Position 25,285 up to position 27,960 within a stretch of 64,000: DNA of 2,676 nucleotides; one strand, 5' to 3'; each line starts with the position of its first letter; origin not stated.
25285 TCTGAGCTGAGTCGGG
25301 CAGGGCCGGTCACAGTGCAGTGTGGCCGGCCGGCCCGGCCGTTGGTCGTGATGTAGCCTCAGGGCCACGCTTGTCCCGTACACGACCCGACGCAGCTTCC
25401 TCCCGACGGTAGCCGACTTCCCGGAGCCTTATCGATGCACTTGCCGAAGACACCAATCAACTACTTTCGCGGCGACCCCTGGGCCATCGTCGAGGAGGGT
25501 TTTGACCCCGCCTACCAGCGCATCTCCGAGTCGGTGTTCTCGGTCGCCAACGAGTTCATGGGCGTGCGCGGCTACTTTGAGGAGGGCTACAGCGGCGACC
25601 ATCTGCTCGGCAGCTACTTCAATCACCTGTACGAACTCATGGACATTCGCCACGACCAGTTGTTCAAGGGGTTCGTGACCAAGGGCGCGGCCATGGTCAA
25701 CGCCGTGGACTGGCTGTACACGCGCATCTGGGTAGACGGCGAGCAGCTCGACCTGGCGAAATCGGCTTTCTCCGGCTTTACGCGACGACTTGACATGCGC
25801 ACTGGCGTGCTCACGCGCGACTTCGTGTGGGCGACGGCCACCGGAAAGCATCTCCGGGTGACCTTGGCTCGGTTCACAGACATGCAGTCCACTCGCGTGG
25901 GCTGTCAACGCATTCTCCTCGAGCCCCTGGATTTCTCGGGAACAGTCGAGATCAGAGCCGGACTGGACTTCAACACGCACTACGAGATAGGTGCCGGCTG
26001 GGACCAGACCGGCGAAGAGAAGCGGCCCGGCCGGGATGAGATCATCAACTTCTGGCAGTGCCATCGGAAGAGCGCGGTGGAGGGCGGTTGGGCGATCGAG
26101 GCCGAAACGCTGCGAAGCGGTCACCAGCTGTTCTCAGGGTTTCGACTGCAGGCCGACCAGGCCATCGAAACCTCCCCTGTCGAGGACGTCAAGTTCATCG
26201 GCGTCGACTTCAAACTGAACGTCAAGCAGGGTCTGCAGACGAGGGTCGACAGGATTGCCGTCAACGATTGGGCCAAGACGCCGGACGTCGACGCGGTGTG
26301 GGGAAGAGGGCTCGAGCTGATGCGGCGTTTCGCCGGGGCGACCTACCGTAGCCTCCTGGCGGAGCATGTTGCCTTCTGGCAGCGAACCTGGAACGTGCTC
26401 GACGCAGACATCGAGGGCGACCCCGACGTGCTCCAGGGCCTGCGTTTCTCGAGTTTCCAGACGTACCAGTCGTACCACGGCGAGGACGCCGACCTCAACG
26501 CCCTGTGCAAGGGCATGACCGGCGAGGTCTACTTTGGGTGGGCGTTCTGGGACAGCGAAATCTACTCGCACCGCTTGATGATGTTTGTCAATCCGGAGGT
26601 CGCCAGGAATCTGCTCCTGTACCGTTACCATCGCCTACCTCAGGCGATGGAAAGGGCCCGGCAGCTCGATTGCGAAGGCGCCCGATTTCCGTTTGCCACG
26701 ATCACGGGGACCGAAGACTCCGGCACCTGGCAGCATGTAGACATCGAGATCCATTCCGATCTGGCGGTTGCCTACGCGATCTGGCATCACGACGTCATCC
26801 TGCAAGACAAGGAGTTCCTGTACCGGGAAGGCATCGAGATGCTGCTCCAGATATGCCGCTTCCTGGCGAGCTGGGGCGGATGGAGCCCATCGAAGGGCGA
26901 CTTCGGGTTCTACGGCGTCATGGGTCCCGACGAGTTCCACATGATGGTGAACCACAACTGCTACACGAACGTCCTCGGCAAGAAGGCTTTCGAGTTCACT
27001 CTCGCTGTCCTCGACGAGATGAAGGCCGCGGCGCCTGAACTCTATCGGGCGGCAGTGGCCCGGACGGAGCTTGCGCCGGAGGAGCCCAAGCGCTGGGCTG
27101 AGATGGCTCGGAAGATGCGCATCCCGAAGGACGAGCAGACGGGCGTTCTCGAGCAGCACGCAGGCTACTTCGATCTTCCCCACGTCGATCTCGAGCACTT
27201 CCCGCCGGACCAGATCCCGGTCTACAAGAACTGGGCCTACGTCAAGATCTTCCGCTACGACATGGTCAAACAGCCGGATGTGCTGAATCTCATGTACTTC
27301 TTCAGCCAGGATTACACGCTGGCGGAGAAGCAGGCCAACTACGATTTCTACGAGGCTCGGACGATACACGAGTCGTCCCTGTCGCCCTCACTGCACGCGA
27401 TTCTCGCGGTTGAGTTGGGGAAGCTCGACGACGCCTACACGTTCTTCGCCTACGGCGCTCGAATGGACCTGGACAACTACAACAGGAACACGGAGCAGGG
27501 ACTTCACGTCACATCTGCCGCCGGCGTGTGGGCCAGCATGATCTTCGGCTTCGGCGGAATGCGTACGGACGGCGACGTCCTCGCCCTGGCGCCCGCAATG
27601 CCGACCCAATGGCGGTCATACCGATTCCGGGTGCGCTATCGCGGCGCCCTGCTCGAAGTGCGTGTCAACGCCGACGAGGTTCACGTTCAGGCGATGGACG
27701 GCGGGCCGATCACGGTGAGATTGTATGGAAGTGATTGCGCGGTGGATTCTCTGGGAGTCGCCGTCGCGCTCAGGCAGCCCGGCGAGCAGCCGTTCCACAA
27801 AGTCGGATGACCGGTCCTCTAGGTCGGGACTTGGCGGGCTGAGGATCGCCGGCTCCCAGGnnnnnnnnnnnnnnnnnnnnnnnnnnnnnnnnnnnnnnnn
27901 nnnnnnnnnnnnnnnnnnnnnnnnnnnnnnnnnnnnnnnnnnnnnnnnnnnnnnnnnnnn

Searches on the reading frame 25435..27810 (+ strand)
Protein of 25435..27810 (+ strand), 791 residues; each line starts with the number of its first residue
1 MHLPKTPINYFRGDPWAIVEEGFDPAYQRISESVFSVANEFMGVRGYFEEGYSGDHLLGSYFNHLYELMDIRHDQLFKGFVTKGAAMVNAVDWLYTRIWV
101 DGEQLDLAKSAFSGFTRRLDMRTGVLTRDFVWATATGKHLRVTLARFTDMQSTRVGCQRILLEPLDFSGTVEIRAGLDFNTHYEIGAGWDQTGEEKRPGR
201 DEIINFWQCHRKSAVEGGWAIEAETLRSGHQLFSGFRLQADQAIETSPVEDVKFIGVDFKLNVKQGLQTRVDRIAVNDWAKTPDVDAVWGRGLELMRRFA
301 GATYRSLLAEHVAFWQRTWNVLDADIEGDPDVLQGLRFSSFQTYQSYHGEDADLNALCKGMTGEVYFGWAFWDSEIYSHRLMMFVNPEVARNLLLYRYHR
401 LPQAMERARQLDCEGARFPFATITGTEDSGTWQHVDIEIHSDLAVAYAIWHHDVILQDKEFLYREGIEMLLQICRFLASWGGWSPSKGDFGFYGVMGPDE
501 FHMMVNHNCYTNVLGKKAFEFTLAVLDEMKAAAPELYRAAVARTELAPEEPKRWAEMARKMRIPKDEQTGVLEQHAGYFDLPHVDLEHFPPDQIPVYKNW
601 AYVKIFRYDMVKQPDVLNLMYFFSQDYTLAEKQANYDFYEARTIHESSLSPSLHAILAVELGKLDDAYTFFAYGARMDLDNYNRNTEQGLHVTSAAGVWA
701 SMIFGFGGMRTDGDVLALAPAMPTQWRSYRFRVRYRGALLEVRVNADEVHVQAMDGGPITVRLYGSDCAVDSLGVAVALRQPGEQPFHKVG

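Call 8: search_protein_families(library=pfam, proteins=[window:25435-27810:+])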
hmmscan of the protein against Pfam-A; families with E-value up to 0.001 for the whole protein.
window:25435-27810:+ (791 aa): 3 families
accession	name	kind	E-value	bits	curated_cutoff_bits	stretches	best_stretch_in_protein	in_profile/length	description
PF03632.21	Glyco_hydro_65m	-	7.8e-103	344.7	27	1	337-699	1-370/371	Glycosyl hydrolase family 65 central catalytic domain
PF03636.21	Glyco_hydro_65N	-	3.1e-52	178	26.6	1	20-278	2-230/233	Glycosyl hydrolase family 65, N-terminal domain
PF03633.20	Glyco_hydro_65C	-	8.5e-19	67.5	22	1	709-767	1-59/62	Glycosyl hydrolase family 65, C-terminal domain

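Call 37: search_protein_families(library=ncbifam, proteins=[window:25435-27810:+], max_evalue=0.01)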
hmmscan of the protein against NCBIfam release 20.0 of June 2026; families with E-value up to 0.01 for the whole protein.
window:25435-27810:+ (791 aa): 2 families
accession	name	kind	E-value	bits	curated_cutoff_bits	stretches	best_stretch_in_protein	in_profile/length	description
NF010380.0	PRK13807.1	domain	1.9e-180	601.7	838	1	9-771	3-749/756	family 65 glycosyl hydrolase domain-containing protein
NF053734.1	KJHdlse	equivalog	1.6e-41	142.4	800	2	305-533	267-494/668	kojibiose hydrolase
